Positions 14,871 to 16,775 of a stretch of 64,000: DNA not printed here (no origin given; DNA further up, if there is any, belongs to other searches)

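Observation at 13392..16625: Pilus assembly set with a split platform protein and an ATPase bearing an N-terminal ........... motif.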

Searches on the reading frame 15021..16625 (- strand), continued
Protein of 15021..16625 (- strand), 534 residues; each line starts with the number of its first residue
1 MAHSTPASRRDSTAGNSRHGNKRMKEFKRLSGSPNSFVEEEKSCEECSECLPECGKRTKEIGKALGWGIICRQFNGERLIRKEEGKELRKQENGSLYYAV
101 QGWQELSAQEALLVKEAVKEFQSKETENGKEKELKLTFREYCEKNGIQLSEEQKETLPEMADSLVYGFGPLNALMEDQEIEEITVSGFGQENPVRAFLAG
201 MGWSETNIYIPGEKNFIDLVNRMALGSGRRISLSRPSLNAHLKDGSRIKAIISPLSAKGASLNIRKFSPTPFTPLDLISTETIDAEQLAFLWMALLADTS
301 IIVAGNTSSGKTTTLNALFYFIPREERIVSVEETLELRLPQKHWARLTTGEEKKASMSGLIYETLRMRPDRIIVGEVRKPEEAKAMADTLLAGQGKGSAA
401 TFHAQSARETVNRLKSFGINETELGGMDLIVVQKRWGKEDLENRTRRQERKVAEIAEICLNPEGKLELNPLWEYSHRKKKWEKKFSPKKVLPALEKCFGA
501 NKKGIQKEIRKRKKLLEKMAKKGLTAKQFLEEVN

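Call 30: search_solved_structures(query=window:15021-16556:-, max_evalue=0.00001)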
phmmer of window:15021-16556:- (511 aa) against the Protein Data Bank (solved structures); distinct sequences matched with E-value up to 0.00001: 24.
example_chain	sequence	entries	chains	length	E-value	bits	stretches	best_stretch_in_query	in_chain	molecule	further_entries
2oap_1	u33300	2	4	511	4.9e-53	183.8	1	143-502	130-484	Type II secretion system protein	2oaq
8rkd_E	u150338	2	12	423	7.9e-38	133.7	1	122-394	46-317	Pilus assembly ATPase CpaF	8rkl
8rjf_A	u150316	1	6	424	7.9e-38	133.7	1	122-394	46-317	Pilus assembly ATPase CpaF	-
9e24_A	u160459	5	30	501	1.2e-37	133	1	121-394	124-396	CpaF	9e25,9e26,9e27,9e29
4ii7_A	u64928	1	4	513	1e-34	123.4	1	126-399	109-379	FlaI ATPase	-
4ihq_A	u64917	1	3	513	6.9e-34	120.7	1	126-399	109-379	FlaI ATPase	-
6bge_A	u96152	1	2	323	1.2e-20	77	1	211-395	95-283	VirB11-like protein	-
1g6o_A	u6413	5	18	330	1.2e-20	77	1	211-395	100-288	CAG-ALPHA | virB11 homolog | Cag-alfa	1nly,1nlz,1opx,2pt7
2gza_A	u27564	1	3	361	9.2e-17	64.2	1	245-393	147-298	Type IV secretion system protein VirB11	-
6ojx_A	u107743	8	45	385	7.9e-10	41.3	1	278-392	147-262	Twitching motility pilus retraction ATPase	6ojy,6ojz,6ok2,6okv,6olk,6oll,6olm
5zfq_A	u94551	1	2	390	1.8e-09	40.2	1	277-391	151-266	Twitching motility pilus retraction protein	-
5fl3_A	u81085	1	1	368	3.2e-07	32.8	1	277-394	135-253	PILI RETRACTION PROTEIN PILT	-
2eyu_A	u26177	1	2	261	2.8e-06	29.6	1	278-400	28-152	twitching motility protein PilT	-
5yww_A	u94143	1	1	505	3.2e-06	29.4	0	53-391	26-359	Nucleotide binding protein PINc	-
3jc8_Ba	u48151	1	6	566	4.1e-06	29.1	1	259-410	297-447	Type IV-A pilus assembly ATPase PilB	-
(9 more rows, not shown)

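Call 31: search_protein_families(library=ncbifam, proteins=[window:15021-16556:-, P0007], max_evalue=0.01)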
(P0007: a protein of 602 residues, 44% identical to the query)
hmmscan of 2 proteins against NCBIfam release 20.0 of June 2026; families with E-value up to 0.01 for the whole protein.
window:15021-16556:- (511 aa): 19 families
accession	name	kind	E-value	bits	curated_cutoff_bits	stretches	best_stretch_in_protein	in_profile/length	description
NF058587.1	archaellum_moto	equivalog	8e-61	206.4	550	1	92-502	97-505/527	archaellum flagellar ATPase motor FlaI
TIGR03819.1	heli_sec_ATPase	hypoth_equivalog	8.4e-48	163.3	373.15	1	105-411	15-313/340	TadA family conjugal transfer-associated ATPase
TIGR02788.1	VirB11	equivalog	3.9e-38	131.2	249.95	1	180-404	26-275/308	P-type DNA transfer ATPase VirB11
NF053672.1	bindosome_BasE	exception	2.6e-34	118.9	1000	1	148-503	141-496/512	bindosome assembly system ATPase subunit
TIGR02782.1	TrbB_P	equivalog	4.5e-32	111.6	304.55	1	150-435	16-293/303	P-type conjugative transfer ATPase TrbB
NF010469.0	PRK13894.1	subfamily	9.5e-27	94.2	508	1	201-394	75-267/320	conjugal transfer ATPase TrbB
NF010475.0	PRK13900.1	equivalog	4.4e-23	81.9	389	1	266-394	151-282/333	type IV secretion system ATPase VirB11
NF041000.1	ATPase_ComGA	equivalog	4.8e-20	71.7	300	1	276-409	129-260/267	competence type IV pilus ATPase ComGA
NF010407.0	PRK13833.1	subfamily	1.8e-19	70.4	499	1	222-394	92-262/323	conjugal transfer protein TrbB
NF010425.0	PRK13851.1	equivalog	7.4e-19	67.8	461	1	265-393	152-282/344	type IV secretion system protein VirB11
TIGR01420.1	pilT_fam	subfamily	1.5e-12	47.4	319.1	1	278-392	125-240/343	PilT/PilU family type 4a pilus ATPase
NF007755.0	PRK10436.1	equivalog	2.1e-12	46.5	617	1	263-413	206-355/465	type II secretion system protein GspE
TIGR02538.1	type_IV_pilB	equivalog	5e-10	38.6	675.65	1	278-416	319-454/564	type IV-A pilus assembly ATPase PilB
TIGR02533.1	type_II_gspE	equivalog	6.4e-10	38.3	630.25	1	278-403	246-368/486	type II secretion system ATPase GspE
NF053534.1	T4PilAsmATPsTfpB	equivalog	2e-09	36.4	850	1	267-398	326-456/584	type IV pilus assembly ATPase TfpB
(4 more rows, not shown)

P0007 (602 aa): 37 families (the best 25 are shown)
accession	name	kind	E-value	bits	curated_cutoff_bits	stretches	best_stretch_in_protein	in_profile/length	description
NF058587.1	archaellum_moto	equivalog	2.7e-64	217.8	550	1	150-596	69-511/527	archaellum flagellar ATPase motor FlaI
TIGR03819.1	heli_sec_ATPase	hypoth_equivalog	9e-49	166.5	373.15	1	223-488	43-308/340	TadA family conjugal transfer-associated ATPase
TIGR02788.1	VirB11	equivalog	2.9e-37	128.4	249.95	2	348-485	130-269/308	P-type DNA transfer ATPase VirB11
NF053672.1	bindosome_BasE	exception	3.9e-35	121.6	1000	1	217-594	125-499/512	bindosome assembly system ATPase subunit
TIGR02782.1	TrbB_P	equivalog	1.7e-32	112.9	304.55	1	235-524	14-295/303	P-type conjugative transfer ATPase TrbB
NF010469.0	PRK13894.1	subfamily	2e-27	96.4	508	1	272-481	62-267/320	conjugal transfer ATPase TrbB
NF010475.0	PRK13900.1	equivalog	4.1e-21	75.4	389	1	343-480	141-281/333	type IV secretion system ATPase VirB11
NF041000.1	ATPase_ComGA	equivalog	4.1e-21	75.2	300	1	359-494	124-259/267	competence type IV pilus ATPase ComGA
NF010407.0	PRK13833.1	subfamily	1.5e-20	73.9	499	1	309-482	92-263/323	conjugal transfer protein TrbB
NF010425.0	PRK13851.1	equivalog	2.5e-20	72.7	461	1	349-491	149-293/344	type IV secretion system protein VirB11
NF007755.0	PRK10436.1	equivalog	3.1e-15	55.8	617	1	342-502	198-357/465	type II secretion system protein GspE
TIGR02538.1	type_IV_pilB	equivalog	2e-13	49.8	675.65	1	365-502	319-454/564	type IV-A pilus assembly ATPase PilB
NF053534.1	T4PilAsmATPsTfpB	equivalog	2e-12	46.3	850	1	351-487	325-458/584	type IV pilus assembly ATPase TfpB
TIGR02533.1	type_II_gspE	equivalog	1.8e-11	43.4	630.25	1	361-499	242-378/486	type II secretion system ATPase GspE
TIGR01420.1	pilT_fam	subfamily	3.1e-11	43.1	319.1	1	364-478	124-239/343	PilT/PilU family type 4a pilus ATPase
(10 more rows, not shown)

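Call 39: find_related_loci(query=A1, collection=genome_contigs, flank=4000)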
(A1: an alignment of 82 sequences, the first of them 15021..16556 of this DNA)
Query A1 (511 aa) in genome_contigs; peptide patterns used: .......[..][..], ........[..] (x = any residue, [..] = any of these).
600 stretches matched a pattern (row limit reached: there are more); 593 encode a relative of the query (tblastn E <= 1e-3); the best 80 are kept; 80 distinct loci.
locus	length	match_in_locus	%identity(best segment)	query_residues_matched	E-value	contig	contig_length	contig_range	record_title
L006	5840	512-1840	33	66-501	2e-59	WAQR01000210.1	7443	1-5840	MAG: Candidatus Hydrothermarchaeota archaeon isolate S146_76_esom k151_612296, whole genome shotgun sequence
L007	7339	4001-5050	36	144-501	2e-59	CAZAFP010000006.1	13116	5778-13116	MAG TPA_asm: uncultured Methanosarcinales archaeon isolate binchicken_co32_262 genome assembly, contig: NODE_7924_length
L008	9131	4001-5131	34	126-502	5e-58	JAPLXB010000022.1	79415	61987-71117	MAG: Candidatus Micrarchaeota archaeon isolate LacPavin_0920_SED4_MAG_58_19 LacPavin_0920_SED4_scaffold_400468, whole ge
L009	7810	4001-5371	31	55-501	5e-58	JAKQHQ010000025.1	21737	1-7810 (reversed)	MAG: archaeon isolate USDE_metabat.173 k141_465099, whole genome shotgun sequence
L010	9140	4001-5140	34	125-501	1e-57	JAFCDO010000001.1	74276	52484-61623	Candidatus Parvarchaeota archaeon isolate Meg19_1012_Bin_507 Meg19_1012_Bin_507_scaffold_308, whole genome shotgun seque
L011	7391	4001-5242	32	83-510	7e-57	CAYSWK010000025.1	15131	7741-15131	MAG TPA_asm: Candidatus Micrarchaeota archaeon isolate SRP192515_co1_84 genome assembly, contig: NODE_3769_length_15131_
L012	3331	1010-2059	35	144-501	1e-56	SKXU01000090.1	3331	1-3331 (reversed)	MAG: Candidatus Woesearchaeota archaeon isolate CSSed162cmB_258 CSSed16-2cmB-171455, whole genome shotgun sequence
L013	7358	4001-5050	34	144-501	2e-55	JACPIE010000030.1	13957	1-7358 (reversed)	MAG: Candidatus Woesearchaeota archaeon isolate NC_groundwater_432_Ag_B-0.1um_40_22 GD18-4_B1_scaffold_1392258, whole ge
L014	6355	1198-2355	33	116-501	1e-55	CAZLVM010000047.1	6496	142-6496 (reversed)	MAG TPA_asm: uncultured Methanosarcinales archaeon isolate binchicken_co171_24 genome assembly, contig: NODE_4280_length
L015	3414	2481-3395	36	126-434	2e-54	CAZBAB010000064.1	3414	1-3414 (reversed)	MAG TPA_asm: Candidatus Woesearchaeota archaeon isolate binchicken_co357_152 genome assembly, contig: NODE_16871_length_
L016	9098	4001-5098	32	142-510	2e-53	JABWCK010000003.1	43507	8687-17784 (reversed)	MAG: Candidatus Micrarchaeota archaeon isolate MAG_54 scaffold_699, whole genome shotgun sequence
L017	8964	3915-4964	32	144-501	2e-53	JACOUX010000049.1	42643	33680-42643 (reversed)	MAG: Candidatus Woesearchaeota archaeon isolate NC_groundwater_84_Ag_S-0.1um_40_33 S35_SO-1_scaffold_256882, whole genom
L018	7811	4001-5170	33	111-496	3e-51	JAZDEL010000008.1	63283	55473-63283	MAG: Candidatus Iainarchaeum archaeon isolate MEGAHIT-group-0.15 k141_2646207, whole genome shotgun sequence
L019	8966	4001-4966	36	115-435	5e-51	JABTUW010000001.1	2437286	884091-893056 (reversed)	MAG: Anaerolineales bacterium isolate H5_CFX7 seq001, whole genome shotgun sequence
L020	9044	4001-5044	32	144-496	3e-50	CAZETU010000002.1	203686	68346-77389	MAG TPA_asm: Candidatus Woesearchaeota archaeon isolate binchicken_co243_217 genome assembly, contig: NODE_12_length_203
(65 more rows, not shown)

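Call 46: predict_structure(alignment_id=A1)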
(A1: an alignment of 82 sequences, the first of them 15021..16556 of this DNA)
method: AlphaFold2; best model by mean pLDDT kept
length: 511 residues; sequences in the alignment: 82
mean_pLDDT: 90.7   pTM: 0.86
mean pLDDT of the five models: 90.7, 90.4, 90.3, 89.9, 89.1
residues with pLDDT >= 90: 404; 70-90: 70; 50-70: 17; < 50: 20
segments of 3 or more residues with pLDDT < 50: 1-19
pLDDT, mean of each block of 10 residues (from residue 1): 32 41 56 87 92 92 94 92 91 95 75 95 96 94 94 95 96 93 97 97 93 95 96 94 93 97 98 97 94 97 95 94 90 92 90 96 84 88 98 96 96 90 90 97 97 94 93 97 98 97 96 89
secondary structure, 60 per line:
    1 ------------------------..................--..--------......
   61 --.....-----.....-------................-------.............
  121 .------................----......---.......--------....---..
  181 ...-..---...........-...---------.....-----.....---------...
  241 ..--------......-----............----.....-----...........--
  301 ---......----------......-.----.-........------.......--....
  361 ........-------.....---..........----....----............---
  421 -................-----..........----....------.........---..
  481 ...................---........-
elements in order: H25-42 E55-60 E63-67 E73-77 H85-100 H108-121 H128-143 H148-153 E157-163 E172-175 E179-183 H190-200 E214-218 E224-228 E238-242 H251-256 H262-273 E278-282 H288-298 E304-309 E320-325 H334-341 E348-354 H357-368 E376-380 H384-393 H398-401 E406-417 E422-437 E443-452 E457-460 H467-475 H479-499 H503-510

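Call 47: predict_structure(alignment_id=A2)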
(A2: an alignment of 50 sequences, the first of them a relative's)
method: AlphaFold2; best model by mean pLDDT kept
length: 602 residues; sequences in the alignment: 50
mean_pLDDT: 91.4   pTM: 0.76
mean pLDDT of the five models: 91.4, 90.9, 90.7, 89.3, 88.0
residues with pLDDT >= 90: 429; 70-90: 166; 50-70: 6; < 50: 1
segments of 3 or more residues with pLDDT < 50: none
pLDDT, mean of each block of 10 residues (from residue 1): 88 91 93 89 94 90 94 94 94 89 89 85 93 89 92 93 92 93 87 82 94 91 94 93 93 96 91 96 93 89 86 93 92 85 94 96 95 87 94 89 91 86 93 94 96 87 96 97 94 95 82 92 92 95 92 94 94 95 88 85 47
secondary structure, 60 per line:
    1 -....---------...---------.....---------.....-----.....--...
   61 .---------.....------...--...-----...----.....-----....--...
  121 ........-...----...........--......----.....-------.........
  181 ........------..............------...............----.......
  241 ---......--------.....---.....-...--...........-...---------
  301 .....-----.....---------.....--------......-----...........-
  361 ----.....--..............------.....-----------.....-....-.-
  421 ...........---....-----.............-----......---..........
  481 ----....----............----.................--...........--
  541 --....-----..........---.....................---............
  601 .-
elements in order: E2-5 H27-31 H41-45 E51-55 E58-61 H71-75 E82-84 E87-89 H102-106 E112-115 H118-128 E130-132 E140-147 E150-155 E160-164 H172-188 H195-208 H215-229 H234-240 E244-249 E258-262 E266-270 E272-274 H277-287 E301-305 E311-315 E325-329 H338-343 H349-359 E365-369 H372-385 E392-396 E408-412 H421-431 E435-438 H444-456 E462-467 H471-480 H485-488 E493-504 E509-525 E528-538 E543-546 H552-561 H565-585 H589-601

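Call 51: fold_search(model_id=the predicted structure, library=pdb)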
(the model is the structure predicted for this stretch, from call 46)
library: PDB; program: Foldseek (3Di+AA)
matches with E <= 10: 1460; with E <= 0.001: 183
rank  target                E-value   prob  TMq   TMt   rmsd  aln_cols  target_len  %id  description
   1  2oap_2                8.1e-38  1.00  0.77  0.78   5.0       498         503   28  Crystal structure of the archaeal secretion ATPase GspE in complex with AMP-PNP (released 2007-02-13)
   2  2oap_1                9.6e-37  1.00  0.75  0.77   4.0       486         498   28  Crystal structure of the archaeal secretion ATPase GspE in complex with AMP-PNP (released 2007-02-13)
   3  4ii7_C                4.2e-35  1.00  0.74  0.74   4.5       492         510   23  Archaellum Assembly ATPase FlaI (released 2013-03-06)
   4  4ii7_D                1.0e-34  1.00  0.68  0.69   5.5       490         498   23  Archaellum Assembly ATPase FlaI (released 2013-03-06)
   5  4ihq_A                1.2e-34  1.00  0.69  0.68   5.8       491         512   23  Archaellum Assembly ATPase FlaI bound to ADP (released 2013-03-06)
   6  4ihq_C                1.2e-33  1.00  0.76  0.76   3.8       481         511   24  Archaellum Assembly ATPase FlaI bound to ADP (released 2013-03-06)
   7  4ii7_A                5.1e-33  1.00  0.73  0.74   4.6       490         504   23  Archaellum Assembly ATPase FlaI (released 2013-03-06)
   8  4ii7_B                4.6e-32  1.00  0.68  0.69   5.5       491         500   23  Archaellum Assembly ATPase FlaI (released 2013-03-06)
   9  8rkd_A                6.5e-30  1.00  0.60  0.71   4.7       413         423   27  TadA/CpaF with AMPPNP (released 2024-08-14)
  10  8rjf_A                1.7e-29  1.00  0.63  0.75   4.9       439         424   26  TadA/CpaF with ADP (released 2024-08-14)
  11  9e24_A                3.2e-28  1.00  0.57  0.67   5.8       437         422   26  Closed structure of CpaF without nucleotides (Apo dataset) (released 2025-04-23)
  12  8rkd_B                5.1e-27  1.00  0.62  0.75   5.2       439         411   25  TadA/CpaF with AMPPNP (released 2024-08-14)
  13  3jc8_Ba               2.4e-21  1.00  0.53  0.59  11.6       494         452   16  Architectural model of the type IVa pilus machine in a piliated state (released 2016-03-16)
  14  2pt7_B                4.6e-20  1.00  0.44  0.69   3.7       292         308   26  Crystal structure of Cag VirB11 (HP0525) and an inhibitory protein (HP1451) (released 2007-11-13)
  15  1g6o_A                8.0e-20  1.00  0.44  0.67   3.7       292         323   26  CRYSTAL STRUCTURE OF THE HELICOBACTER PYLORI ATPASE, HP0525, IN COMPLEX WITH ADP (released 2001-01-24)
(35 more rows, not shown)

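Call 75: find_encoding_contigs(protein=P0111, flank=7000, max_places=1)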
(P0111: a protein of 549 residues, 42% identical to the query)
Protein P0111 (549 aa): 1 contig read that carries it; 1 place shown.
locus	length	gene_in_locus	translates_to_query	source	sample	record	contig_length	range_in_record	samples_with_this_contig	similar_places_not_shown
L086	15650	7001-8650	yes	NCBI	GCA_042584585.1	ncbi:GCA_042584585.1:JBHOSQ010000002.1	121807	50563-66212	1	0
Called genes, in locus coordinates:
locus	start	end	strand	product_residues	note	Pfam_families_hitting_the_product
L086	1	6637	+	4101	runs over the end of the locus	PF09294:Interfer-bind (faint), PF00054:Laminin_G_1 (faint), PF00354:Pentaxin (faint), PF02210:Laminin_G_2 (faint), PF02973:Sialidase (faint), PF07953:Toxin_R_bind_N (faint), PF13385:Laminin_G_3, PF10102:DUF2341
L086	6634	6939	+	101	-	PF02643:DUF192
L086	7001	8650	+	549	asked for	PF13187:Fer4_9 (faint), PF12838:Fer4_7 (weak), PF13247:Fer4_11, PF25160:LdpA_Fe-S-bd (weak), PF00037:Fer4, PF12837:Fer4_6 (weak), PF00437:T2SSE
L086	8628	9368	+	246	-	PF00482:T2SSF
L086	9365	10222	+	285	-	PF00482:T2SSF (weak)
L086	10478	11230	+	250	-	PF09754:PAC2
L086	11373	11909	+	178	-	PF01613:Flavin_Reduct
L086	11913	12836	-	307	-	PF01916:DS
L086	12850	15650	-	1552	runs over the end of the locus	-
